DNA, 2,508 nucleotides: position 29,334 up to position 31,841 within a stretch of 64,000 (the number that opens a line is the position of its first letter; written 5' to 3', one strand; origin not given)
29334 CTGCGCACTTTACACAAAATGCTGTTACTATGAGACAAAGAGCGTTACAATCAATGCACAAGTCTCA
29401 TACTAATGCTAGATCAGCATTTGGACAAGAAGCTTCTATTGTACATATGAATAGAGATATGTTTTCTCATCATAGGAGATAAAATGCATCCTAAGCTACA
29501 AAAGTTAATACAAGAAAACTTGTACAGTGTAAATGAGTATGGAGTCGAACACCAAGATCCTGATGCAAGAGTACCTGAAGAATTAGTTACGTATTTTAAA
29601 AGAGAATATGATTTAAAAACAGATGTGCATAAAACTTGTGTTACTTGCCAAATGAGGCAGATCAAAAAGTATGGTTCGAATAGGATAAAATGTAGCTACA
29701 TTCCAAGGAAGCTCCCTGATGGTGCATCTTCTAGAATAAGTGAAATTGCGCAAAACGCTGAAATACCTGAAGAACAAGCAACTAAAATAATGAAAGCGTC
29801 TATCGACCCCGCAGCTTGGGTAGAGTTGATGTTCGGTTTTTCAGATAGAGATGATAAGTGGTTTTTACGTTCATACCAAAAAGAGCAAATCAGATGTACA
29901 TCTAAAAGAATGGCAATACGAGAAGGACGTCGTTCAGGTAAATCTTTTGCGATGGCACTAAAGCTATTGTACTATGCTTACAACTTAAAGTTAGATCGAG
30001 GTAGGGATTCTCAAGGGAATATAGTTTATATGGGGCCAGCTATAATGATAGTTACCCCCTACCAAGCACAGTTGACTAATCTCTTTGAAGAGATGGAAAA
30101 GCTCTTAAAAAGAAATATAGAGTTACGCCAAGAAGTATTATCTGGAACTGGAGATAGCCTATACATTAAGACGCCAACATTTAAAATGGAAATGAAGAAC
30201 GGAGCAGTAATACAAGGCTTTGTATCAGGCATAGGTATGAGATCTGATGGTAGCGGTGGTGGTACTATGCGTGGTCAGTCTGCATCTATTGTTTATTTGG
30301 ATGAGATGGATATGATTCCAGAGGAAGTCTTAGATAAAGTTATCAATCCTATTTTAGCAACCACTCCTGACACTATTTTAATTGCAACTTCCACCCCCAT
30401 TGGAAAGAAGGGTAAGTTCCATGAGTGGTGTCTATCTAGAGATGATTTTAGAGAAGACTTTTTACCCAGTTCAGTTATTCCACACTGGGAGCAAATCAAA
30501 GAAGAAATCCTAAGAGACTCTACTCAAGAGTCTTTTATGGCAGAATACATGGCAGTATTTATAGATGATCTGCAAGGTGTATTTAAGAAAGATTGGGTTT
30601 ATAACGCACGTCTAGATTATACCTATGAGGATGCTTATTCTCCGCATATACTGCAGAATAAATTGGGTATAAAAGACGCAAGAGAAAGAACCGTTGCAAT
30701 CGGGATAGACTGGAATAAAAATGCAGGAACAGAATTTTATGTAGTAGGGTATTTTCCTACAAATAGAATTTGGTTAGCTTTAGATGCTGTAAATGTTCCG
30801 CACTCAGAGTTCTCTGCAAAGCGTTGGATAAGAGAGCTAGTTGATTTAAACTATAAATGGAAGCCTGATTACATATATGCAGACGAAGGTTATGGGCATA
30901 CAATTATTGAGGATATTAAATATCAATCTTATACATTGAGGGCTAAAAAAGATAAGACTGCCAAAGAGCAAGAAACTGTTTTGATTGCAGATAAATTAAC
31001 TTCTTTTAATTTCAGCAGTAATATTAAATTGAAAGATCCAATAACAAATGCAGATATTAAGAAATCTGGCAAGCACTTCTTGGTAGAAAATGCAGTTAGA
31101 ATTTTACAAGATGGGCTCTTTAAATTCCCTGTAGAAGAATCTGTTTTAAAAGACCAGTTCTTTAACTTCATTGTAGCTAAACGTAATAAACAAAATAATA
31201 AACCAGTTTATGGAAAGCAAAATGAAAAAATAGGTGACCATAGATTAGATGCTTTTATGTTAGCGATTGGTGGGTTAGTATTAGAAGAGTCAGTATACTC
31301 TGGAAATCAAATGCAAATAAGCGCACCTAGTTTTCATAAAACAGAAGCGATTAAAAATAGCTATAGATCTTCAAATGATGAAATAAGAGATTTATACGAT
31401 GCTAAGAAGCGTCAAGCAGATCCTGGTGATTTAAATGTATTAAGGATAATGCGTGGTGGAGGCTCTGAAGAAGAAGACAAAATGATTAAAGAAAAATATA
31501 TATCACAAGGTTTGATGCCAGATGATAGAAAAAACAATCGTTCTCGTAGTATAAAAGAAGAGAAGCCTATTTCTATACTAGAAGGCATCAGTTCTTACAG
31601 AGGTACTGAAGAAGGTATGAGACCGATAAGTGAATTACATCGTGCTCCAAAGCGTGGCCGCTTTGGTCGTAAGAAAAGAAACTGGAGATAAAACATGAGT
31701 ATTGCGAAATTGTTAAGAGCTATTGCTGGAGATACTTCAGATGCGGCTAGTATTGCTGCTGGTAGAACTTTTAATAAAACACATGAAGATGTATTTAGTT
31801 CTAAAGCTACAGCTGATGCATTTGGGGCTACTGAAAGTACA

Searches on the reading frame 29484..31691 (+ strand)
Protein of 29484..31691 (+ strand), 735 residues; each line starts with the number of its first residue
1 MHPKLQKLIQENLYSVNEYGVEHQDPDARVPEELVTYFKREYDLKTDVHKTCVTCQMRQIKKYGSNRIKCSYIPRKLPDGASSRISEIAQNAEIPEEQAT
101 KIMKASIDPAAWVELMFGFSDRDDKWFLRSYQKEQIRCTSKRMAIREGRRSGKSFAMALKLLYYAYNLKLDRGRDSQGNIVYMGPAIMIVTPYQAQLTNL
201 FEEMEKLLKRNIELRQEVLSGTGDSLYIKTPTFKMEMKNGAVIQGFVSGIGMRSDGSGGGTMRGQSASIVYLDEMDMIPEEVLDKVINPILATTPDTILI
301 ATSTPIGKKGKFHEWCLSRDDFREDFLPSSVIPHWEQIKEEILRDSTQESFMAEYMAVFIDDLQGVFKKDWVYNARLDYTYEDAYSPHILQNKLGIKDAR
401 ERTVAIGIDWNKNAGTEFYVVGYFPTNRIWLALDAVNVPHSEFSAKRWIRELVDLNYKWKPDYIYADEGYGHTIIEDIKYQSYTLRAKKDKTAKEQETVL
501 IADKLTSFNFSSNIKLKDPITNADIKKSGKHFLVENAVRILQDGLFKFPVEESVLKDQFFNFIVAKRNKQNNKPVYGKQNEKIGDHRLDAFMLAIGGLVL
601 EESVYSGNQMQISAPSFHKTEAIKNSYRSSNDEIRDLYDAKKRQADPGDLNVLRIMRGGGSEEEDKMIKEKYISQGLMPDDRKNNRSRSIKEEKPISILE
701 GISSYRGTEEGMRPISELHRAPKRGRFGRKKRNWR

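Call 9: search_protein_families(library=phrogs, proteins=[window:29484-31691:+], max_evalue=0.001)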
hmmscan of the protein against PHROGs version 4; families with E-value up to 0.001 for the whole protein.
window:29484-31691:+ (735 aa): 3 families
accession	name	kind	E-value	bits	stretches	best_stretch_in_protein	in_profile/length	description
phrog_2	-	head and packaging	7.9e-31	108.6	1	62-663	250-644/807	terminase large subunit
phrog_7579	-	head and packaging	4.6e-06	27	1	258-320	102-162/239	terminase large subunit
phrog_675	-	head and packaging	0.00092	18.6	0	392-607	350-556/576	terminase large subunit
